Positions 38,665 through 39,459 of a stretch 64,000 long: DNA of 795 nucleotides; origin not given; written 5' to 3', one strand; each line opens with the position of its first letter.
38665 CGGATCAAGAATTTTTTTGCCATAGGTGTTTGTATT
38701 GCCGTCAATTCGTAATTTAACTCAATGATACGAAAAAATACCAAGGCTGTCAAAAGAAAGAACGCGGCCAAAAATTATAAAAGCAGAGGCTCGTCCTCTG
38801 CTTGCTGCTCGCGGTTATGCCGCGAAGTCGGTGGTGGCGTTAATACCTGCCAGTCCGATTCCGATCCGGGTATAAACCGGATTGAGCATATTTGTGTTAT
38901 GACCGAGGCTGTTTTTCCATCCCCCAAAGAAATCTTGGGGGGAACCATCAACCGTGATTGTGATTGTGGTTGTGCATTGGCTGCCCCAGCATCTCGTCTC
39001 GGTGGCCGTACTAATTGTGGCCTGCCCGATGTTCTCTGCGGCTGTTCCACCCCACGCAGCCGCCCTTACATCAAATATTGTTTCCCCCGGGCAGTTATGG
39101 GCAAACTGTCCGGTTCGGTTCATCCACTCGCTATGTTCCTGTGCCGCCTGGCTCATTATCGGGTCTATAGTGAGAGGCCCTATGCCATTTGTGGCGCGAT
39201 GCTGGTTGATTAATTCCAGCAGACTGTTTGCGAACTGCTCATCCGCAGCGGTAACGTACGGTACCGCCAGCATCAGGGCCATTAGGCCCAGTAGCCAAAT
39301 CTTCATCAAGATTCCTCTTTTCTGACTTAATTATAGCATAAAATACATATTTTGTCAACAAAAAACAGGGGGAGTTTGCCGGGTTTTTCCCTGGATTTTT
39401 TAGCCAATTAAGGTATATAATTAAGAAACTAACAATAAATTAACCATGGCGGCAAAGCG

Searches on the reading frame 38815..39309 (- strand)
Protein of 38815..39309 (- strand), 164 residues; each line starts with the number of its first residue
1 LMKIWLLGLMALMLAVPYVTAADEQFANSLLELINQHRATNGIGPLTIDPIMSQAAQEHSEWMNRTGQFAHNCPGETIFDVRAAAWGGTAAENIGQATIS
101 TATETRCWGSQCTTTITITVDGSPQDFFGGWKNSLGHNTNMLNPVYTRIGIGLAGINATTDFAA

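Call 67: search_protein_families(library=pfam, proteins=[window:38815-39309:-], max_evalue=0.01)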
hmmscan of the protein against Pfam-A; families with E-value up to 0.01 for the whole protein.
window:38815-39309:- (164 aa): 1 family
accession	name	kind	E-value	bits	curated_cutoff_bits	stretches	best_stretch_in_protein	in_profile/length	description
PF00188.32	CAP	-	1.9e-17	64.6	21.1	1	31-156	1-105/117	Cysteine-rich secretory protein family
